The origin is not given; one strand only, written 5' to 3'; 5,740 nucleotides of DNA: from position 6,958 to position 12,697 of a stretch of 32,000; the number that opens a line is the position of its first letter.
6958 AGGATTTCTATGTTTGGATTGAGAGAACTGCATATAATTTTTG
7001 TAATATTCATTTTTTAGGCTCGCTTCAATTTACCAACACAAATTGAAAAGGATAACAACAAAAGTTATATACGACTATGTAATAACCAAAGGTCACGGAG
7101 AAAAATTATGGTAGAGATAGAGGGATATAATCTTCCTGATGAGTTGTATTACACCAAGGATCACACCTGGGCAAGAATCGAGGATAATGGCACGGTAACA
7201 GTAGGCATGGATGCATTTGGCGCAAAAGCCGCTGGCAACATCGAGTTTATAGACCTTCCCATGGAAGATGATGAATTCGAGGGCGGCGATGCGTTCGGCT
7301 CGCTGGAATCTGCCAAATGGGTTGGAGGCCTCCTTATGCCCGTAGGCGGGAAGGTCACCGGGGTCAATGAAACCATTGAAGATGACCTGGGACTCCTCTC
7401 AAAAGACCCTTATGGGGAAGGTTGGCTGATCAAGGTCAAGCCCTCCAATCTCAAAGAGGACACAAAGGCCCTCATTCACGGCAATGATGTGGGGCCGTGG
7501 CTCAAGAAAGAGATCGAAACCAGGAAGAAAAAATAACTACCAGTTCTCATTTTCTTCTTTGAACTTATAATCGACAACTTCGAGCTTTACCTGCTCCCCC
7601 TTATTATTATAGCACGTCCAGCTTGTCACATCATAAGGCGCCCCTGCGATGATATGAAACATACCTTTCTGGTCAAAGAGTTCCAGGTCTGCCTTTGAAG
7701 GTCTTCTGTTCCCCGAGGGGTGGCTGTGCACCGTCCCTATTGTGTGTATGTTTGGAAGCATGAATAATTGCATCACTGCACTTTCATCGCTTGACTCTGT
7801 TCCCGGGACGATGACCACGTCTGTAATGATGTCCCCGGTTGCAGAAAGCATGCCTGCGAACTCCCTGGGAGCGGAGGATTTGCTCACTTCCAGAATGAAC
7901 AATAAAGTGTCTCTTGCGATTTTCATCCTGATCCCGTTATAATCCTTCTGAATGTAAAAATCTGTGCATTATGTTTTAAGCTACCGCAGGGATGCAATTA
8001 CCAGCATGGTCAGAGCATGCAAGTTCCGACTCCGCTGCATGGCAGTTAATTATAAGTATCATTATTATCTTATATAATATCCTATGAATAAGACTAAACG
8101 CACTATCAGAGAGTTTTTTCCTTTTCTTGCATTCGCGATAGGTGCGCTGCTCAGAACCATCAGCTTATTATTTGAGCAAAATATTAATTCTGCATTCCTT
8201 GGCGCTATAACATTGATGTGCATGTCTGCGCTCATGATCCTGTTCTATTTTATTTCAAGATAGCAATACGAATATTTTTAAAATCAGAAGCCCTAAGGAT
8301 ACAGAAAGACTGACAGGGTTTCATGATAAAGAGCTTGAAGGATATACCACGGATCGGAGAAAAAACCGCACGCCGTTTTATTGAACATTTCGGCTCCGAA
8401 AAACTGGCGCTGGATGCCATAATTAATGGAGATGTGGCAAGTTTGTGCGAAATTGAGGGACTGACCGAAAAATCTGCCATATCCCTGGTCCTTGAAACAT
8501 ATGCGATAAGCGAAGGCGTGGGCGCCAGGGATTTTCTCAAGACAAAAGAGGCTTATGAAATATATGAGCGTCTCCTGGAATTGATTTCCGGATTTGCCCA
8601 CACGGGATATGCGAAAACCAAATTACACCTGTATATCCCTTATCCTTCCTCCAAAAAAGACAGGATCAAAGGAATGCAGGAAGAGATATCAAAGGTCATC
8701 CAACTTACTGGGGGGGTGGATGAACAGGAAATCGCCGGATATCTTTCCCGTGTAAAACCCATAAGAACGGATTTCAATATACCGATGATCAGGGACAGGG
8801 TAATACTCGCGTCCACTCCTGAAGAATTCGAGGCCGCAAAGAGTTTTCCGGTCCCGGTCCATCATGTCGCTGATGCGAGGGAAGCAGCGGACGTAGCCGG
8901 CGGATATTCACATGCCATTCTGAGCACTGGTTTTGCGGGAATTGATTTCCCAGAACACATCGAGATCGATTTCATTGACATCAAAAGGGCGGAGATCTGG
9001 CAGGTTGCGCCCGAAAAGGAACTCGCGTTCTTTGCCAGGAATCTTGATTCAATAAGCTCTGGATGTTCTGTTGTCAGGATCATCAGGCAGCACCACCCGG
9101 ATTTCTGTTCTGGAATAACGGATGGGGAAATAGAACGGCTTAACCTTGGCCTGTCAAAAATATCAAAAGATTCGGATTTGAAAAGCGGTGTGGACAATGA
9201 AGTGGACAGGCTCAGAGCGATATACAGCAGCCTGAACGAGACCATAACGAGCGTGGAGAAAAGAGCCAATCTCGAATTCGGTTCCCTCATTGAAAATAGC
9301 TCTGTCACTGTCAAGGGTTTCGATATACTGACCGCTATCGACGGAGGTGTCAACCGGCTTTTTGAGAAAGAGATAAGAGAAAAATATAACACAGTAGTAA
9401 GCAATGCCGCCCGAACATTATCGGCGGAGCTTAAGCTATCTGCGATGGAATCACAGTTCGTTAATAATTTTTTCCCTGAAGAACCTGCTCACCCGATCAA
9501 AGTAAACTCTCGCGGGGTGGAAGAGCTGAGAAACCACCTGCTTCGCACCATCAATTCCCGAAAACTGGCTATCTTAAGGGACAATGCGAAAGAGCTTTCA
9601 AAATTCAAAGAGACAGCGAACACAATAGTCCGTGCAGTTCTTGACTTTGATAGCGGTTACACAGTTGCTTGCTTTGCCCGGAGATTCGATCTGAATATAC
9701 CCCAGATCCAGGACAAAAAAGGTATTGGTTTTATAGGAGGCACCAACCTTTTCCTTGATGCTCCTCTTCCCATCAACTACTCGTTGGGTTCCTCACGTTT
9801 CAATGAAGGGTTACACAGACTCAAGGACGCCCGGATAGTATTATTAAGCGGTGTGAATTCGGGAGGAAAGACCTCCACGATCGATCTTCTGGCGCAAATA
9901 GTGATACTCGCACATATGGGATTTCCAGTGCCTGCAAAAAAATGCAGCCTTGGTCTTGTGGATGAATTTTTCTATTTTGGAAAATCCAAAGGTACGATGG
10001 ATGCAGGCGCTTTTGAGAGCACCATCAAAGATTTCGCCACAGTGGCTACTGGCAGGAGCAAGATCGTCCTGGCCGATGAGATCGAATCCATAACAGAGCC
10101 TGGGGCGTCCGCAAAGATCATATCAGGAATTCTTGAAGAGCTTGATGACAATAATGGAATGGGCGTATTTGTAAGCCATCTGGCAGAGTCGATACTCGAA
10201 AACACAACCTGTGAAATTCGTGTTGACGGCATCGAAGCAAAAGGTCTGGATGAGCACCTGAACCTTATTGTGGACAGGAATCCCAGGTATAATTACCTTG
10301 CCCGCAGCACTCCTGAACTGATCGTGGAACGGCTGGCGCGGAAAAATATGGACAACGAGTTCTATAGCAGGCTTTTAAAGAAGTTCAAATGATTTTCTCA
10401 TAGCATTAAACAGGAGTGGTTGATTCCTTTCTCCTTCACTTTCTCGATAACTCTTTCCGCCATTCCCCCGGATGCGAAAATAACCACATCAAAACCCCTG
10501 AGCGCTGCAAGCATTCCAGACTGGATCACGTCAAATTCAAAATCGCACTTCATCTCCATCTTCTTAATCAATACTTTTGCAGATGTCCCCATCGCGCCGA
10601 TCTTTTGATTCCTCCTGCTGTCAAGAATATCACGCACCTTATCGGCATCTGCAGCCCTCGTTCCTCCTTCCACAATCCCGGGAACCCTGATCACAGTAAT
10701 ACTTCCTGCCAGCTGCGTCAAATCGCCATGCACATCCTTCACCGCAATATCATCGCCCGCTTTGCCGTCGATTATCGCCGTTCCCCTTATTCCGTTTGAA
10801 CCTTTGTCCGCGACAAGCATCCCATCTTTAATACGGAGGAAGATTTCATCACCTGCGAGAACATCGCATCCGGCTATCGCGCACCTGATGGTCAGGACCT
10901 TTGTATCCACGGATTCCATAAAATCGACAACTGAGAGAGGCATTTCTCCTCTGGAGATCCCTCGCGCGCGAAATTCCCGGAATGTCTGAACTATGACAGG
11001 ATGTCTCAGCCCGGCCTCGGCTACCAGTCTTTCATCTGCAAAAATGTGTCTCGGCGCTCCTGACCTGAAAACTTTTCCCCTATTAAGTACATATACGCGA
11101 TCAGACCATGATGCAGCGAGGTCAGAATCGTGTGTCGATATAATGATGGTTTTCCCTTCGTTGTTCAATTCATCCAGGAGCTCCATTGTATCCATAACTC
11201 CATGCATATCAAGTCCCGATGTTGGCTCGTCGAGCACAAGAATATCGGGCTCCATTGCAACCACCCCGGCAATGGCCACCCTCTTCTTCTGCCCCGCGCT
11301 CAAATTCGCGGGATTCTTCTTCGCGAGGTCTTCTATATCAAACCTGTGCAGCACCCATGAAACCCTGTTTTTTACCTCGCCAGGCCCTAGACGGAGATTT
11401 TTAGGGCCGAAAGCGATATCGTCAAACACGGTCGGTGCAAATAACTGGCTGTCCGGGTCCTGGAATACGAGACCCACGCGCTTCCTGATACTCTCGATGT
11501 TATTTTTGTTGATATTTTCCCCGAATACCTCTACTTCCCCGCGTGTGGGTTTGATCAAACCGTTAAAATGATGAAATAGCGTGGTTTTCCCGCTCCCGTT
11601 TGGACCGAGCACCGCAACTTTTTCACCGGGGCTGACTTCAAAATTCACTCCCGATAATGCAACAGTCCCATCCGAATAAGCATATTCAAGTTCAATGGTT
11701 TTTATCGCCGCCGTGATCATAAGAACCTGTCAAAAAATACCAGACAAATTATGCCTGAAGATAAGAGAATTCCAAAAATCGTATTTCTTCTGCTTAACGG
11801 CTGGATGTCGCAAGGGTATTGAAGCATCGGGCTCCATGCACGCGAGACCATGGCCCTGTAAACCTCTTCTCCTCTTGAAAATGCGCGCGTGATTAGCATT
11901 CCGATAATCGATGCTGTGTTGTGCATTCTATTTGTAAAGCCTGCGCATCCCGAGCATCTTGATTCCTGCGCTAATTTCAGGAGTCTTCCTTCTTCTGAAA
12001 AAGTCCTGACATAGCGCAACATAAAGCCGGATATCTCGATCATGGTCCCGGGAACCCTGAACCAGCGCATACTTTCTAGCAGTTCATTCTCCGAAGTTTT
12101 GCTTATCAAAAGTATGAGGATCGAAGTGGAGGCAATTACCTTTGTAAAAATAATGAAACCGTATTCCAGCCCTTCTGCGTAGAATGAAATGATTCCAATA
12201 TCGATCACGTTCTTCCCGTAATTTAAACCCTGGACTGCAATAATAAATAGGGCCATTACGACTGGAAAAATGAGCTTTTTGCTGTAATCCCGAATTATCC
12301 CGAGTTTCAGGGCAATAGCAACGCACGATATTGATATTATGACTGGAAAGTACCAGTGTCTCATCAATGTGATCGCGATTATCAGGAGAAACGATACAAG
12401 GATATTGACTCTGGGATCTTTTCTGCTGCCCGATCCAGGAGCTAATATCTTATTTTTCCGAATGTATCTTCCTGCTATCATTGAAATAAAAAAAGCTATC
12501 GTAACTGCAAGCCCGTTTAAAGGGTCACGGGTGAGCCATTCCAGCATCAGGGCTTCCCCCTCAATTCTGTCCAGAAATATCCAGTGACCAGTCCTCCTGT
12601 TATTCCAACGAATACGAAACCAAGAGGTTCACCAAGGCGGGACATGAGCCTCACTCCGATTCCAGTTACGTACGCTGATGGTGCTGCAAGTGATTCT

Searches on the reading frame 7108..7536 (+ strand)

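Call 90: search_protein_families(library=pfam, proteins=[window:7108-7536:+], max_evalue=0.001)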
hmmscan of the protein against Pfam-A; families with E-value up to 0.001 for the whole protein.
window:7108-7536:+ (142 aa): 1 family
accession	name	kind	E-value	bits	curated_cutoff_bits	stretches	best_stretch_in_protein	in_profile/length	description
PF01597.25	GCV_H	-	2.4e-33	115.1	22.2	1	13-132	1-119/122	Glycine cleavage H-protein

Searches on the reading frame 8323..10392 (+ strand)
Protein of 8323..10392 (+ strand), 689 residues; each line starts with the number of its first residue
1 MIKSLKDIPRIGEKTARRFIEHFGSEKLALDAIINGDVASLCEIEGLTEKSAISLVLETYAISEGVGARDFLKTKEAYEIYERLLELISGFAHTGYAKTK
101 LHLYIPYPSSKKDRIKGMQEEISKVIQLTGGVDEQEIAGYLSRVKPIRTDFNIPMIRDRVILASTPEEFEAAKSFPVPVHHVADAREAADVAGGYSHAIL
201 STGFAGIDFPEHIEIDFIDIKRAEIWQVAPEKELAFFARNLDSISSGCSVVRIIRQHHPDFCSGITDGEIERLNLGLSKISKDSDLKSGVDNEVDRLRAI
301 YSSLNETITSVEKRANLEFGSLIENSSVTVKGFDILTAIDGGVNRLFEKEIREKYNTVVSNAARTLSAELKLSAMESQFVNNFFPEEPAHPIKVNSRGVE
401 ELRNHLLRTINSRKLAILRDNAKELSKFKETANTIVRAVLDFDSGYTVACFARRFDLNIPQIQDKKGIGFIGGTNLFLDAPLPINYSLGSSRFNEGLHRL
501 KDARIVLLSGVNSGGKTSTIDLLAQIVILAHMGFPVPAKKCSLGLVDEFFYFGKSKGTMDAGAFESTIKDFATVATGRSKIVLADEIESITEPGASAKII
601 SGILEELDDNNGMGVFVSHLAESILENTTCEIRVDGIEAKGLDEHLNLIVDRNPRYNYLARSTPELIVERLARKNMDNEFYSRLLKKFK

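Call 90: search_protein_families(library=pfam, proteins=[window:8323-10392:+], max_evalue=0.001)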
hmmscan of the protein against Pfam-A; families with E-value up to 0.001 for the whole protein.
window:8323-10392:+ (689 aa): 2 families
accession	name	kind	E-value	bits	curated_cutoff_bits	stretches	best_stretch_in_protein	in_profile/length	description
PF14520.12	HHH_5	-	2.9e-08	34.5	27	1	3-58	2-54/57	Helix-hairpin-helix domain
PF00488.27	MutS_V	-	2.9e-07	31.1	30.2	1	507-622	2-122/188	MutS domain V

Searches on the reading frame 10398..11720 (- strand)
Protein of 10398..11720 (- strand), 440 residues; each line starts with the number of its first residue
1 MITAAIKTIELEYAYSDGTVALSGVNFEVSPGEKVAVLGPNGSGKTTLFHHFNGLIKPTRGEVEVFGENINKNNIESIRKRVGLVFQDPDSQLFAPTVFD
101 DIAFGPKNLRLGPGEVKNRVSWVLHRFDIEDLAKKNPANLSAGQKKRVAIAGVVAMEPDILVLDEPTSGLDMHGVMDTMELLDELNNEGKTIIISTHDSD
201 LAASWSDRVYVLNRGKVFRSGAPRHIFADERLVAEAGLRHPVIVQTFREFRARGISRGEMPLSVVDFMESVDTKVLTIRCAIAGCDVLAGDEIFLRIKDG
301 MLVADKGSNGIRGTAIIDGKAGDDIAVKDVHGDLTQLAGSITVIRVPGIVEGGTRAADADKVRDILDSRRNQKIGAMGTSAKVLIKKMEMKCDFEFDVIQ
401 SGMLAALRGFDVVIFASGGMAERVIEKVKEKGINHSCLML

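Call 90: search_protein_families(library=pfam, proteins=[window:10398-11720:-], max_evalue=0.001)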
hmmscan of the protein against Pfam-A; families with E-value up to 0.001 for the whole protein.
window:10398-11720:- (440 aa): 4 families
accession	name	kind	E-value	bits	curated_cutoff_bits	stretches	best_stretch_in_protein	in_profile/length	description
PF00005.33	ABC_tran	-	7.7e-35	120.9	25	1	22-168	1-137/137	ABC transporter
PF25211.1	DUF7839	-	8.1e-17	61.7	27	1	339-435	5-99/101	Domain of unknown function (DUF7839)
PF13304.12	AAA_21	-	5.2e-11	43.6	27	1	95-199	220-300/304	AAA domain, putative AbiEii toxin, Type IV TA system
PF02463.25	SMC_N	-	8.9e-07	29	40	0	87-201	135-202/220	RecF/RecN/SMC N terminal domain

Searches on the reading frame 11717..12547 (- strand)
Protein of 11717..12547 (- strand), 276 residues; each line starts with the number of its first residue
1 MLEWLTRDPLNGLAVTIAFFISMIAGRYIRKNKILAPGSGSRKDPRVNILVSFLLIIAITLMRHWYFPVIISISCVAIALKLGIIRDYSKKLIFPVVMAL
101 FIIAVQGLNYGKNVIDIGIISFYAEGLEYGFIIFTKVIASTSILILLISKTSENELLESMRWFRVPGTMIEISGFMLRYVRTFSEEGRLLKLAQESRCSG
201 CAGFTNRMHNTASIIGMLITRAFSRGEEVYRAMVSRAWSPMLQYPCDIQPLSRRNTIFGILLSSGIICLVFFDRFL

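Call 90: search_protein_families(library=pfam, proteins=[window:11717-12547:-], max_evalue=0.001)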
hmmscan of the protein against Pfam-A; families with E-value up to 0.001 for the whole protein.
window:11717-12547:- (276 aa): 1 family
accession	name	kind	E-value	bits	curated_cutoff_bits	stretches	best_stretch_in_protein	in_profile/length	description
PF02361.21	CbiQ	-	3.2e-30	105.8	25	1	41-240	6-210/216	Cobalt transport protein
